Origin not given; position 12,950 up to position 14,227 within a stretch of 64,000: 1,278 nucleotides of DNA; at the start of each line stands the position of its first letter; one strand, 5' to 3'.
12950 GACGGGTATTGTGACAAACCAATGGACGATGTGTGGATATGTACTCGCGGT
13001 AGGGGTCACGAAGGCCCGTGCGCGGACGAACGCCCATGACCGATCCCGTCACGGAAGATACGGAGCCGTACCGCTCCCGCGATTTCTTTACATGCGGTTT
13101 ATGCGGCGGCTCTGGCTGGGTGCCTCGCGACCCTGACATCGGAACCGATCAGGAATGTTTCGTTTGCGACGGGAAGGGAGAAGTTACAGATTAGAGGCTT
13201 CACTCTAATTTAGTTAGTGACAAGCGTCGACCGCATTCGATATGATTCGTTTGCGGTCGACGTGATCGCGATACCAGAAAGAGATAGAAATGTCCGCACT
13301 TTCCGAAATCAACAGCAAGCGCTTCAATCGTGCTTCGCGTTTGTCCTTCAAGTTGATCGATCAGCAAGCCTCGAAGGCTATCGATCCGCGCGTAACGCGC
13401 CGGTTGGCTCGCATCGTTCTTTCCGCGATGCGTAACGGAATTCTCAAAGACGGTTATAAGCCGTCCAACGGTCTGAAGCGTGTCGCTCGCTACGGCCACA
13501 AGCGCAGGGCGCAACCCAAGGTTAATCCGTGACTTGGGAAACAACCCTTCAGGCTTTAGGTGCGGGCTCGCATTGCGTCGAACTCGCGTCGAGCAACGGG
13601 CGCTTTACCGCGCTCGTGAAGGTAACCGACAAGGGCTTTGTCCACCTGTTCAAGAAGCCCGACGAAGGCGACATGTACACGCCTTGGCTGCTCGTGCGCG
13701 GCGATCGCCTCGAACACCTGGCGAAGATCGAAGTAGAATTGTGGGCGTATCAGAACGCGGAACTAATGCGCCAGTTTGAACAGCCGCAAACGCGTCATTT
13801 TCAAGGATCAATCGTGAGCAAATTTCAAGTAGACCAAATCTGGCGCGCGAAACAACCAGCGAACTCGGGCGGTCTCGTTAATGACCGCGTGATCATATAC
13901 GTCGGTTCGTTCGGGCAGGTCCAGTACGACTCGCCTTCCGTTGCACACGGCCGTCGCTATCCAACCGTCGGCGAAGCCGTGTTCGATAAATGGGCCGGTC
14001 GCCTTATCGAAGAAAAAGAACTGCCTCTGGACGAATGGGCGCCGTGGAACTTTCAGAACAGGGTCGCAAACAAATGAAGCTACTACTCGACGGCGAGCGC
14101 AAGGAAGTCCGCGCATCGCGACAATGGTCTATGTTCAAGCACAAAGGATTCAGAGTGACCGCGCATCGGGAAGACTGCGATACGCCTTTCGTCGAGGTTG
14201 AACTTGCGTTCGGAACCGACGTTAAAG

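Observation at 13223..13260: Helically phased TCGA boxes inside the promoter spacer and early transcribed region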

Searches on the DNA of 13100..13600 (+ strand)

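Call 12: search_dna_similar(query=window:13100-13600:+, collection=phages, mode=distant, max_rows=15)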
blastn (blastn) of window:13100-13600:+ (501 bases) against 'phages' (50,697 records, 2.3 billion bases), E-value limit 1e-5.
Records with a match: 1; places in all: 1; records where one place covers at least 80% of the query: 0.
Best place of each record, by identity: 60-80% 1.
By first word of the organism name: Burkholderia 1.
By host as written in the record: Burkholderia multivorans 1.
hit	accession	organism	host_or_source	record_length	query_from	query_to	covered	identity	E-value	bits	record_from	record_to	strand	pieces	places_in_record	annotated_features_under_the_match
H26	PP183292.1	Burkholderia phage Bm1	Burkholderia multivorans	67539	3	79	15%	78.2%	7e-6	58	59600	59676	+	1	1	hypothetical protein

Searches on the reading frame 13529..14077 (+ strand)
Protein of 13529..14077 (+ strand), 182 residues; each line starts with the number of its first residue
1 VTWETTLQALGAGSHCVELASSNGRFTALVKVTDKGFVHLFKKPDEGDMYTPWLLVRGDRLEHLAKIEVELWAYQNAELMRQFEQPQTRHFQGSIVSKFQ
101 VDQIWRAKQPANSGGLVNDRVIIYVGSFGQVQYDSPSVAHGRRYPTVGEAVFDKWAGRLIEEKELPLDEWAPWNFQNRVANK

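Call 10: search_protein_families(library=pfam, proteins=[window:13529-14077:+], max_evalue=0.01)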
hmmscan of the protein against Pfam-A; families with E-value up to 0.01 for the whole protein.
window:13529-14077:+ (182 aa): 0 families

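Call 22: find_encoding_contigs(protein=window:13529-14077:+, flank=10000, max_places=6)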
Protein window:13529-14077:+ (182 aa): 24 contigs read that carry it; 2 places shown.
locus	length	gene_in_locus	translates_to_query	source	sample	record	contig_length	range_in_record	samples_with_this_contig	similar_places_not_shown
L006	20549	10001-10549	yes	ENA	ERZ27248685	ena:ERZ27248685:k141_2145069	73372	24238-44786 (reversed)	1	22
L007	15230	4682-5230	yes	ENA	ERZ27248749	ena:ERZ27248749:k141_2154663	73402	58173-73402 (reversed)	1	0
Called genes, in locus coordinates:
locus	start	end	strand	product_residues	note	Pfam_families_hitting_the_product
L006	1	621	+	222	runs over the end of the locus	-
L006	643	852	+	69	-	-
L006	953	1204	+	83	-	-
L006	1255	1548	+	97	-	-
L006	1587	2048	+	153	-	PF07799:DUF1643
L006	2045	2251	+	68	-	-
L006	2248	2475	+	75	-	-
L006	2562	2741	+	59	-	-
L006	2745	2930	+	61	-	-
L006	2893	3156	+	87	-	-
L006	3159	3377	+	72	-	-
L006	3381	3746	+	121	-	-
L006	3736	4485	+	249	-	-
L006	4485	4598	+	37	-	-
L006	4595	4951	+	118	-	-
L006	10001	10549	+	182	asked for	-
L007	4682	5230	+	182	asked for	-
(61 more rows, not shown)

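Call 43: search_protein_families(library=phrogs, proteins=[window:13529-14077:+], max_evalue=0.001)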
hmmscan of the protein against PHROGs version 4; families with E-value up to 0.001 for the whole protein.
window:13529-14077:+ (182 aa): 1 family
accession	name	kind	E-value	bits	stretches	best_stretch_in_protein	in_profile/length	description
phrog_9722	-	unknown function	4.6e-25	88.7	1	98-177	7-87/87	-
